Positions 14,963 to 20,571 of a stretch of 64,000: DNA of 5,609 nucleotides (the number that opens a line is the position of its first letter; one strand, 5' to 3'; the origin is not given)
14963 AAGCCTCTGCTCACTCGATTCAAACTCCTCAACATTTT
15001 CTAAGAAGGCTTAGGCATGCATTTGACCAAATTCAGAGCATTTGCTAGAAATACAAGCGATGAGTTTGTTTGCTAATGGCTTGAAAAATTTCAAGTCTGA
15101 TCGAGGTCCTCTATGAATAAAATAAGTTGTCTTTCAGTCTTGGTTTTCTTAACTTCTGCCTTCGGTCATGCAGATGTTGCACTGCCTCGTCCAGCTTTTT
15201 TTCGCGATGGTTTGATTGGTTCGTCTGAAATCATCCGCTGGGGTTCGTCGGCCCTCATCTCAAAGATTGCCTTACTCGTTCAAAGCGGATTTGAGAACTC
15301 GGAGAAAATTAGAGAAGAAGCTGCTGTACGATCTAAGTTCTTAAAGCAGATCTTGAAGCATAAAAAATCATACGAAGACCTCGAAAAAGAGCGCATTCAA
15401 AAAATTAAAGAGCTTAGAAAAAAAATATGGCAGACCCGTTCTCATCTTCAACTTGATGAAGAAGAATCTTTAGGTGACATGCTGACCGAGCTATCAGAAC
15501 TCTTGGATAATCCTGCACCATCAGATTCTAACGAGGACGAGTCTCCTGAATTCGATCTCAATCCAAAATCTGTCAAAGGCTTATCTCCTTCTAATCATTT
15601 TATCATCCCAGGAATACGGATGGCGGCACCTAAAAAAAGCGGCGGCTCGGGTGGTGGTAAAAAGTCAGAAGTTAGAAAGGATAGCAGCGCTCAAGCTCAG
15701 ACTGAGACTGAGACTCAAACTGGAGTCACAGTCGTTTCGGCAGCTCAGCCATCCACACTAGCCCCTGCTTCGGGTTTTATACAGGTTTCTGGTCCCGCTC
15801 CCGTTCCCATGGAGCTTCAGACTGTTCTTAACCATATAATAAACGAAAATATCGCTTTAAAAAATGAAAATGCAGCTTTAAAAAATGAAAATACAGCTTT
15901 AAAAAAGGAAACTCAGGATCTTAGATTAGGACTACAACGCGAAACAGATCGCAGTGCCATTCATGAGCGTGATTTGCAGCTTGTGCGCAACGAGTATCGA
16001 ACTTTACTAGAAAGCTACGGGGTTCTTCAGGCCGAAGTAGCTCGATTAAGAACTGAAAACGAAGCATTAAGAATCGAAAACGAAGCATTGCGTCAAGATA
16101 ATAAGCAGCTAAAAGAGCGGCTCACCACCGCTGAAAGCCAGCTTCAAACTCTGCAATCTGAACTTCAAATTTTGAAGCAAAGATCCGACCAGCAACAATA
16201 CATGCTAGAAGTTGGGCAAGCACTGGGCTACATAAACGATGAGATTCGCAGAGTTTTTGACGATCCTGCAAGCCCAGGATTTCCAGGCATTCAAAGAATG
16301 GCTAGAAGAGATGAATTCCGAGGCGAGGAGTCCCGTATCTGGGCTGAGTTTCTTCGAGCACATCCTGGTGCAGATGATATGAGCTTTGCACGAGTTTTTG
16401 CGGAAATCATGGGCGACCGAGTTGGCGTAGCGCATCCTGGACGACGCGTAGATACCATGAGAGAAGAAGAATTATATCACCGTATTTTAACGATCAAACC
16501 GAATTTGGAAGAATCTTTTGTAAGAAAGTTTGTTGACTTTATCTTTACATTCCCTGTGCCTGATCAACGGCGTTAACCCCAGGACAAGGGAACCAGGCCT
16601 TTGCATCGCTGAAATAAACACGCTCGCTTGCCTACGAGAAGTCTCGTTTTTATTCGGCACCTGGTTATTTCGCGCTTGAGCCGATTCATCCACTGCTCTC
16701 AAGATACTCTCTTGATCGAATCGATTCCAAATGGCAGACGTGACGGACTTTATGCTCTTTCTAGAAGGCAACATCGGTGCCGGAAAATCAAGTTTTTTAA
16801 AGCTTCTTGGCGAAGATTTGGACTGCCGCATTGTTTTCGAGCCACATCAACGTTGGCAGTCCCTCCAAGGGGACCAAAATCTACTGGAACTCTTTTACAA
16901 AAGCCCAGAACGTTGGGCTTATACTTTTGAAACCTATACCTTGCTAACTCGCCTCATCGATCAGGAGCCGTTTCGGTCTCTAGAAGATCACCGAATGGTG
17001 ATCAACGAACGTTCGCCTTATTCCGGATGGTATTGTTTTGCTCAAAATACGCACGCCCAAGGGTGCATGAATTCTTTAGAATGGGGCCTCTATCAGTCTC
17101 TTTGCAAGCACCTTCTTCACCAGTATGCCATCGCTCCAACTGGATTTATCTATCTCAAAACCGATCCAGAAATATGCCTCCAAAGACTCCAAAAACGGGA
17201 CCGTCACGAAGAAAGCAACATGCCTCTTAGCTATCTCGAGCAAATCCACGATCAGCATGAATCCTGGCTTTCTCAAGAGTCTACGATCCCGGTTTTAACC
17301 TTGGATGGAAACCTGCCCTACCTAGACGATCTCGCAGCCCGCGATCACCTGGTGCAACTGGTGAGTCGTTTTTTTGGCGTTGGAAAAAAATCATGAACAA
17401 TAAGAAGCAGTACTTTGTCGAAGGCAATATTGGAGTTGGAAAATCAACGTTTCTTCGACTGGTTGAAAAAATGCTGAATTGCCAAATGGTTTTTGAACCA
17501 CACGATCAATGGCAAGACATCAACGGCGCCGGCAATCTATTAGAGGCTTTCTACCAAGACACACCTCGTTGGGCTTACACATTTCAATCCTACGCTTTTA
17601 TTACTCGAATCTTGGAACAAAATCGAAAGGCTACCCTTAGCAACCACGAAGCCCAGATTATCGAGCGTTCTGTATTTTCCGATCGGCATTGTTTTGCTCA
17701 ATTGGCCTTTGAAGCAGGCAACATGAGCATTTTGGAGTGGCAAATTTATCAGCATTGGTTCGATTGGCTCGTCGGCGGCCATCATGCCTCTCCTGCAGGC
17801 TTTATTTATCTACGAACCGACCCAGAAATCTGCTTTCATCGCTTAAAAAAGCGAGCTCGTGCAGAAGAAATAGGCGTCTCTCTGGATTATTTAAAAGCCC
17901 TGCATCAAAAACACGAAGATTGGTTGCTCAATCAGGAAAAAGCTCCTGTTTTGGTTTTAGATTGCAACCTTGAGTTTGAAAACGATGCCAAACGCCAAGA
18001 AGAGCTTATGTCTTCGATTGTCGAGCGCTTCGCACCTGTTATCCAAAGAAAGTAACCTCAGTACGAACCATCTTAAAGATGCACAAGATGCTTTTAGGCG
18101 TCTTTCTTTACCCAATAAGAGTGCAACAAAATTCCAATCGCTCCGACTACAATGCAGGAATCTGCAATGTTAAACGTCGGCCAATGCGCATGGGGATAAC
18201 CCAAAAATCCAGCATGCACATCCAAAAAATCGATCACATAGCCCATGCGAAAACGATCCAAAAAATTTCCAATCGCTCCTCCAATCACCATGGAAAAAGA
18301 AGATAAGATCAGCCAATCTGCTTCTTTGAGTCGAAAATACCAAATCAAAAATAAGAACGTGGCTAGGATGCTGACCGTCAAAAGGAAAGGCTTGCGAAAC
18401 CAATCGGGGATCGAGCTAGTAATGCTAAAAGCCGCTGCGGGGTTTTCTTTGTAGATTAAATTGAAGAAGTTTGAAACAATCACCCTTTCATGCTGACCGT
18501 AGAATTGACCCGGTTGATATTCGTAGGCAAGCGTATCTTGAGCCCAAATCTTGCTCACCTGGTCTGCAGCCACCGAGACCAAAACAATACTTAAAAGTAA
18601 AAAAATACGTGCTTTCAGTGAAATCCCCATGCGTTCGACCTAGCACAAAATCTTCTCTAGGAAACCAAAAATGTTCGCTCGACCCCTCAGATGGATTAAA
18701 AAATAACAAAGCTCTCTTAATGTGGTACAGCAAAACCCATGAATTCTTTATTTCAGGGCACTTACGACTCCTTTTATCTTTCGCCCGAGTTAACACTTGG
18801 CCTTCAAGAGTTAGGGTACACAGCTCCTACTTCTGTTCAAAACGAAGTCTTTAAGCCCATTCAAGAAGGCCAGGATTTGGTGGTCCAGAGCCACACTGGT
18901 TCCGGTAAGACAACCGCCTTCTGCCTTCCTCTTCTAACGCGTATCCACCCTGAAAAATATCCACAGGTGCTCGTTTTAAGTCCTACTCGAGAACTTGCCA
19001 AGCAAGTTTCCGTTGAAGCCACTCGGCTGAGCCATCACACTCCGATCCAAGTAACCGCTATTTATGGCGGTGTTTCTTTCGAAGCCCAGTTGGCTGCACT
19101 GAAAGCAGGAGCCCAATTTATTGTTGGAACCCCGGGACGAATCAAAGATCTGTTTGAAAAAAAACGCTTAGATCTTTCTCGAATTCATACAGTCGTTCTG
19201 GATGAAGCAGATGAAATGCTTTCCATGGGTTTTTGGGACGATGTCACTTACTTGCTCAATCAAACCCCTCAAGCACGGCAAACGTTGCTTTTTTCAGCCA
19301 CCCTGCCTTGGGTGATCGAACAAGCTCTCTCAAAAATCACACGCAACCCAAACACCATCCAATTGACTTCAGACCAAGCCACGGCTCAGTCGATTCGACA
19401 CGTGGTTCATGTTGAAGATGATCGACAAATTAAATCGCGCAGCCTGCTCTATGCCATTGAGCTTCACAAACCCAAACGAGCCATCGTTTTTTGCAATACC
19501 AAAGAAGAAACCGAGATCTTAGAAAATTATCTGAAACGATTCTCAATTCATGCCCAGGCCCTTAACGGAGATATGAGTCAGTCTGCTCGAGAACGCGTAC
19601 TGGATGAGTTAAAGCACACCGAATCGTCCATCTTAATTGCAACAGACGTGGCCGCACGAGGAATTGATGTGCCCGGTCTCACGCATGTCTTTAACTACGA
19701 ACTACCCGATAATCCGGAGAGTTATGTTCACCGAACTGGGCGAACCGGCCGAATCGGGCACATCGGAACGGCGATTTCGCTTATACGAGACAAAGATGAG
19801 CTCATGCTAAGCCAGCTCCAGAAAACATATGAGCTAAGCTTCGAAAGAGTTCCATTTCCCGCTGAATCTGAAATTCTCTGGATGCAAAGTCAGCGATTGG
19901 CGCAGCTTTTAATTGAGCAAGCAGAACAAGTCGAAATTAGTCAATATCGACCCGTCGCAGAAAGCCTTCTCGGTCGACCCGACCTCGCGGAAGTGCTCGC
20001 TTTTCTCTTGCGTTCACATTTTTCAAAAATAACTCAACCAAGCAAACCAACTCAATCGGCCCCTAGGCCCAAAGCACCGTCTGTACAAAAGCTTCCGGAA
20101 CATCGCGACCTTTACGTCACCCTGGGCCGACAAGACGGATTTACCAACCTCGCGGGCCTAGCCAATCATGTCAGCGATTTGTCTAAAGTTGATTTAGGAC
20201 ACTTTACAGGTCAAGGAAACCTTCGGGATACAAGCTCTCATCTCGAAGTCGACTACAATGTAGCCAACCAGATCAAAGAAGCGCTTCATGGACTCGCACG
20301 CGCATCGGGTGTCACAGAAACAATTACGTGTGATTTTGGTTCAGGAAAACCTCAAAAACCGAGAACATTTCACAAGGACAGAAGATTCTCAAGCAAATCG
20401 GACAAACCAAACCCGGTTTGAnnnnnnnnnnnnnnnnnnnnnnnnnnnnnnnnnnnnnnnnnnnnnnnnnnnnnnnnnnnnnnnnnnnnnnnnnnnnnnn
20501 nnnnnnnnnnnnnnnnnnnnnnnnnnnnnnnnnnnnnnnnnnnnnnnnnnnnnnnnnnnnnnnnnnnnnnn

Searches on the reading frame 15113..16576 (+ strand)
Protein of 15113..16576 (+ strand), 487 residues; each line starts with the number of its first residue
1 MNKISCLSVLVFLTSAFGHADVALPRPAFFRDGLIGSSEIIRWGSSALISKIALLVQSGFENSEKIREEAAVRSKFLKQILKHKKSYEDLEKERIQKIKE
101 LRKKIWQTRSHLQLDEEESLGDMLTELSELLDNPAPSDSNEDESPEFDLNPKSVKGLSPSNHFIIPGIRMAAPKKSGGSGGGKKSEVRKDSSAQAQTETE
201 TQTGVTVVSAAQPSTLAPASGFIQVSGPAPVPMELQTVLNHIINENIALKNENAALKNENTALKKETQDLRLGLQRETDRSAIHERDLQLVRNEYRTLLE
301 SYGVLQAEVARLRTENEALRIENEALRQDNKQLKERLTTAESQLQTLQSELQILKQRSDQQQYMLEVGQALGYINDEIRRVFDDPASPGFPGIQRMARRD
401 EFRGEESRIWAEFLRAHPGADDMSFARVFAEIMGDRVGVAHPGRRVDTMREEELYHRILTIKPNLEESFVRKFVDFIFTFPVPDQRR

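Call 44: search_protein_families(library=pfam, proteins=[window:15113-16576:+], max_evalue=0.001)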
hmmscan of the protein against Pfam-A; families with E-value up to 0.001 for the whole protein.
window:15113-16576:+ (487 aa): 3 families
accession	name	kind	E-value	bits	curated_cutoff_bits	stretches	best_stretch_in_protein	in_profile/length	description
PF19220.6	Rod_CreS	-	2.7e-05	23.9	100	1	233-366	9-142/359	Crescentin, rod domain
PF24922.1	ACBP4_C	-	5.5e-05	23.8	31.2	1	234-319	14-95/105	Acyl-CoA-binding domain-containing protein 4-6, C-terminal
PF07407.17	Seadorna_VP6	-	0.00022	20.9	27.2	0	306-356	1-51/399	Seadornavirus VP6 protein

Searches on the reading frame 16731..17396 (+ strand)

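Call 44: search_protein_families(library=pfam, proteins=[window:16731-17396:+], max_evalue=0.001)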
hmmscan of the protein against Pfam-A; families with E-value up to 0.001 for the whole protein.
window:16731-17396:+ (221 aa): 4 families
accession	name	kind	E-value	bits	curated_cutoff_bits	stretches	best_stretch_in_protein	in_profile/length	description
PF01712.25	dNK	-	5.3e-53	180.2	27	1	11-213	3-200/203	Deoxynucleoside kinase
PF02223.23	Thymidylate_kin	-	2.2e-07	31.2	27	1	11-180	1-163/185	Thymidylate kinase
PF13238.12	AAA_18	-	4.9e-06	27.5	29.4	0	125-161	82-116/128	AAA domain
PF13671.12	AAA_33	-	3e-05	24.8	27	0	135-177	97-141/143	AAA domain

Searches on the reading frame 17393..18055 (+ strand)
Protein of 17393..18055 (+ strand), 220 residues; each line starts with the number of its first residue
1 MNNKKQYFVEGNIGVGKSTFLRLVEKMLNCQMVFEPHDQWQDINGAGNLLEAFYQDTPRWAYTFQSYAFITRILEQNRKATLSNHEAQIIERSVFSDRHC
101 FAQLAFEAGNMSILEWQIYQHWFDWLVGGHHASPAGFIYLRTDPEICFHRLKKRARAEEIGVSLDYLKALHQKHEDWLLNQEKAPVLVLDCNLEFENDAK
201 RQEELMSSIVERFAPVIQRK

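Call 44: search_protein_families(library=pfam, proteins=[window:17393-18055:+], max_evalue=0.001)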
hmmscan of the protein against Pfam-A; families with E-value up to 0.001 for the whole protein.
window:17393-18055:+ (220 aa): 4 families
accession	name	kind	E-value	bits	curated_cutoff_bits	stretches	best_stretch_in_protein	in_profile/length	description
PF01712.25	dNK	-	1.5e-60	204.9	27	1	9-211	3-199/203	Deoxynucleoside kinase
PF13238.12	AAA_18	-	4.8e-09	37.2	29.4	1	8-156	2-113/128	AAA domain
PF02223.23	Thymidylate_kin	-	3.3e-08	33.9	27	1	9-194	1-177/185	Thymidylate kinase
PF13671.12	AAA_33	-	0.00012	22.9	27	0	9-173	4-139/143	AAA domain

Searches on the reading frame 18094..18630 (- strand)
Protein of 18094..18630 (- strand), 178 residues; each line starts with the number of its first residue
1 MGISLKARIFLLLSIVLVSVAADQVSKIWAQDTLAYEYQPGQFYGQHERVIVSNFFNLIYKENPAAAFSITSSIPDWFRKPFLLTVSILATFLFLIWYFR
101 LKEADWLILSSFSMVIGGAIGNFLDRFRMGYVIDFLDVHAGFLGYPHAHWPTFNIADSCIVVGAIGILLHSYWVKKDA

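Call 44: search_protein_families(library=pfam, proteins=[window:18094-18630:-], max_evalue=0.001)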
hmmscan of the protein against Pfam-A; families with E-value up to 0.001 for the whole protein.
window:18094-18630:- (178 aa): 1 family
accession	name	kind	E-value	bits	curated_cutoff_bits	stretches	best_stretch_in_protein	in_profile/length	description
PF01252.23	Peptidase_A8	-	1.7e-37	129.2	25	1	15-171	1-140/142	Signal peptidase (SPase) II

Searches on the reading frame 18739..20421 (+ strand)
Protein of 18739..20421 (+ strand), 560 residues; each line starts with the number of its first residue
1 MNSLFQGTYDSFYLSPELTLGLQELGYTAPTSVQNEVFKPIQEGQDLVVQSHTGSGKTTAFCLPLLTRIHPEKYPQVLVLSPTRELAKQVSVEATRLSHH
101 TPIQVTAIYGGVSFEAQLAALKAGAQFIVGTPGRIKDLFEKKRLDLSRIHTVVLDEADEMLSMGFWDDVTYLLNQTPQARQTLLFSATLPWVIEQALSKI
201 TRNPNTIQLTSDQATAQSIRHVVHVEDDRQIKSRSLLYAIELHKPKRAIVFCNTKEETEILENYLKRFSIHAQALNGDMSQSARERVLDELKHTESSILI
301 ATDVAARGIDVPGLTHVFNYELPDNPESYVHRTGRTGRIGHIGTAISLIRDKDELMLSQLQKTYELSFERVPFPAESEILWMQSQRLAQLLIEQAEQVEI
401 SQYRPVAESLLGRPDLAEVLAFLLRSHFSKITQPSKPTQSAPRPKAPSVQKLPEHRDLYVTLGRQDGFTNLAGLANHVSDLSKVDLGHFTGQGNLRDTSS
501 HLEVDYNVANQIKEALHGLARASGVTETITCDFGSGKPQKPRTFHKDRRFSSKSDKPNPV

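Call 44: search_protein_families(library=pfam, proteins=[window:18739-20421:+], max_evalue=0.001)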
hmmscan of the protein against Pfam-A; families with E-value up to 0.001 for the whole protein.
window:18739-20421:+ (560 aa): 3 families
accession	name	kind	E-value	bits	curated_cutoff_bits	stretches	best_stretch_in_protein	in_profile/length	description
PF00270.35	DEAD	-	4.2e-48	163.7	26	1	31-194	1-165/167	DEAD/DEAH box helicase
PF00271.37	Helicase_C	-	2.9e-34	118.1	23.5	1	235-340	5-110/110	Helicase conserved C-terminal domain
PF04851.21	ResIII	-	5e-08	33.5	22.5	1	38-189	12-162/164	Type III restriction enzyme, res subunit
